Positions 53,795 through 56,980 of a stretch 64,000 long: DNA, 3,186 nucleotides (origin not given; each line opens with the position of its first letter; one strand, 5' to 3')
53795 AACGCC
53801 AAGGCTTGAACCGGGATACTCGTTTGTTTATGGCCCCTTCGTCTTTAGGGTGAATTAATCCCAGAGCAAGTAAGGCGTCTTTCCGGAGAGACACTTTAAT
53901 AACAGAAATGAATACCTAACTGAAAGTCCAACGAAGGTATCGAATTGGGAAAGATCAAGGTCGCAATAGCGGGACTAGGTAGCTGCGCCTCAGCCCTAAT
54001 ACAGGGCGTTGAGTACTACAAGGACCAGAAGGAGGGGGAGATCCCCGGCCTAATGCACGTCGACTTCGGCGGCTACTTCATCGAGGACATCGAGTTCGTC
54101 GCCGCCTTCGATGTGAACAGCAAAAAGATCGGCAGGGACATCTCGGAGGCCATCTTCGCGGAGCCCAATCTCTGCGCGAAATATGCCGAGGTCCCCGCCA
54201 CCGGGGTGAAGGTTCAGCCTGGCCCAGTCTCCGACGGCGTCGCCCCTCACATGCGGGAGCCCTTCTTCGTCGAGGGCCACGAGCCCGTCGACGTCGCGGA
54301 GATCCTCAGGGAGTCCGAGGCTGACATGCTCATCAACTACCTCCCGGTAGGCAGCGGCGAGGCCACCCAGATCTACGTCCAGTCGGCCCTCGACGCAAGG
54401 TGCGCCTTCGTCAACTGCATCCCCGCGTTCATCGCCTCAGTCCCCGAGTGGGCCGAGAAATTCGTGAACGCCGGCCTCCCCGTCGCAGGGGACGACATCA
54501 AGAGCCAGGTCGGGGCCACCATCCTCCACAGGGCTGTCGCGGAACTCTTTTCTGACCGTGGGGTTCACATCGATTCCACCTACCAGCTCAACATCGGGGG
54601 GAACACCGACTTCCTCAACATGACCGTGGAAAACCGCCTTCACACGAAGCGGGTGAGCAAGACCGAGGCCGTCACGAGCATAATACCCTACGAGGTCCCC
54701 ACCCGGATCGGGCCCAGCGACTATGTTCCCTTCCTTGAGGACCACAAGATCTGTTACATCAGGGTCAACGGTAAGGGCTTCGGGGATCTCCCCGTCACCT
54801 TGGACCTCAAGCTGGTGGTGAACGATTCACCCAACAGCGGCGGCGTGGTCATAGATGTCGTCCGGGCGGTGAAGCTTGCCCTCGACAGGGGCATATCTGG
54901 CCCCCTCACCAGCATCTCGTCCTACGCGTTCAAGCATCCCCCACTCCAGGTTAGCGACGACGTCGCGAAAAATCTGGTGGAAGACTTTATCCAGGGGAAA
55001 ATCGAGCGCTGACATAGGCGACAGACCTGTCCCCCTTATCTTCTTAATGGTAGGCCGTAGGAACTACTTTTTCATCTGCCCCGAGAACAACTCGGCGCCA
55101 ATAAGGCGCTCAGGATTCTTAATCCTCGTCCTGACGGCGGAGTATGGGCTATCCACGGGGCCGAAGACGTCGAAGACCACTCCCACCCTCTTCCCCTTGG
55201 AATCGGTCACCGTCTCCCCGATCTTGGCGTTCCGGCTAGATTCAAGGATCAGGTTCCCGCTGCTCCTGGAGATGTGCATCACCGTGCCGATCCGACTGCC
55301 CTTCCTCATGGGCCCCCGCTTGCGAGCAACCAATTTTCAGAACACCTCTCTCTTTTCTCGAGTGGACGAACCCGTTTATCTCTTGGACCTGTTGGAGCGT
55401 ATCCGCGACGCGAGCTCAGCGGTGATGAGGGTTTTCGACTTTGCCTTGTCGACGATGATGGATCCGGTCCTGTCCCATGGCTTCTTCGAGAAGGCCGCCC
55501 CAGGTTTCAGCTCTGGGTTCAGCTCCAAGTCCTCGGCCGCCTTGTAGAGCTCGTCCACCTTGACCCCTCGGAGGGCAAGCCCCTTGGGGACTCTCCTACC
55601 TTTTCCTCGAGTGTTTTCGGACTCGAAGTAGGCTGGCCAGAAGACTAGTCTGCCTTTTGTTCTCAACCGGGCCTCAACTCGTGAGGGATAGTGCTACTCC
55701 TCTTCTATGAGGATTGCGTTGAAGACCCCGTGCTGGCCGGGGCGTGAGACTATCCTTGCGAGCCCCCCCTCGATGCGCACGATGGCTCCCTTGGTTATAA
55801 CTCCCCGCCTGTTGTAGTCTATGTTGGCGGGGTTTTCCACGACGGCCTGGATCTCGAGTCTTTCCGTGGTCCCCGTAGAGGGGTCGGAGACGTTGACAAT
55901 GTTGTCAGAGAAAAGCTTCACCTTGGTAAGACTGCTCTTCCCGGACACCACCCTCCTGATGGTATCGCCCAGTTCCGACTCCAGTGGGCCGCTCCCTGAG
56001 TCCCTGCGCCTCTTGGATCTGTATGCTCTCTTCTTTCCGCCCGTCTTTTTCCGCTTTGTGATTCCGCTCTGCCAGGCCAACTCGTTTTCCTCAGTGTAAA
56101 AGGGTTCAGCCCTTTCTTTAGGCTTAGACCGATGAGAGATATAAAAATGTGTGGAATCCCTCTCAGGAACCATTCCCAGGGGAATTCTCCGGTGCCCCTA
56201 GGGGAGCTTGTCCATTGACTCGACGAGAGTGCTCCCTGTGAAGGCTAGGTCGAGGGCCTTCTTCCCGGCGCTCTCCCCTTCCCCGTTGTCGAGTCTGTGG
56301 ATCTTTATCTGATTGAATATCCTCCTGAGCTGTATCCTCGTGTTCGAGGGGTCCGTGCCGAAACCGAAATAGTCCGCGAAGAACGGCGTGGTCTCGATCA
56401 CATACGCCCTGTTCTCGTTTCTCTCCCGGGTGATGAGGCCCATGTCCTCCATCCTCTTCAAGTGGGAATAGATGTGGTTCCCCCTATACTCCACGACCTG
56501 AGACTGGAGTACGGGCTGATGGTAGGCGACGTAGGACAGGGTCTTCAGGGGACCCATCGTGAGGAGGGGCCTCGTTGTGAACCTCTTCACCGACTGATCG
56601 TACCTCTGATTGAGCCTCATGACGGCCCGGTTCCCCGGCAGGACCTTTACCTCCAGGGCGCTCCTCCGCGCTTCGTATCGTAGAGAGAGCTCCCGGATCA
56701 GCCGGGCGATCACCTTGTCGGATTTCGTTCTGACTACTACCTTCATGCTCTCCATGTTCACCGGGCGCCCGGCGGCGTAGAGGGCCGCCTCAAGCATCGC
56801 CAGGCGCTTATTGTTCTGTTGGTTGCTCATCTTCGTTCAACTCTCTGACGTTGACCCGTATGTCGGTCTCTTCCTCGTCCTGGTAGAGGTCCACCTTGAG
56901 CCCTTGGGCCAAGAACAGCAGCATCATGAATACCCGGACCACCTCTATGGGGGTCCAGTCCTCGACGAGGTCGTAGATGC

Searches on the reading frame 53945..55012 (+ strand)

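Call 53: search_protein_families(library=pfam, proteins=[window:53945-55012:+], max_evalue=0.00001)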
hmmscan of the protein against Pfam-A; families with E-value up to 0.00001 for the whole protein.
window:53945-55012:+ (355 aa): 1 family
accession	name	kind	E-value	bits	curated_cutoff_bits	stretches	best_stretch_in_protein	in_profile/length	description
PF01658.22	Inos-1-P_synth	-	4.4e-33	114.1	27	1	190-295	1-107/107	Myo-inositol-1-phosphate synthase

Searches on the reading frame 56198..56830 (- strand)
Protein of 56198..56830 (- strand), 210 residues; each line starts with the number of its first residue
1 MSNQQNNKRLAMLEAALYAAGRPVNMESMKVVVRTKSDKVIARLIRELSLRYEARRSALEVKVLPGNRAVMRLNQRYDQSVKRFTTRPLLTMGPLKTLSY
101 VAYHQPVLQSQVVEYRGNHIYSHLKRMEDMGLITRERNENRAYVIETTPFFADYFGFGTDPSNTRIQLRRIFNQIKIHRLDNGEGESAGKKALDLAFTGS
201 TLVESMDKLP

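Call 53: search_protein_families(library=pfam, proteins=[window:56198-56830:-], max_evalue=0.00001)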
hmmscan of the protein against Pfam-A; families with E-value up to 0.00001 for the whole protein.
window:56198-56830:- (210 aa): 1 family
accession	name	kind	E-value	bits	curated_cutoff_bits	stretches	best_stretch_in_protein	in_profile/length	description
PF04079.22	SMC_ScpB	-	1.2e-27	96.9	27.4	1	12-157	2-151/160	Segregation and condensation complex subunit ScpB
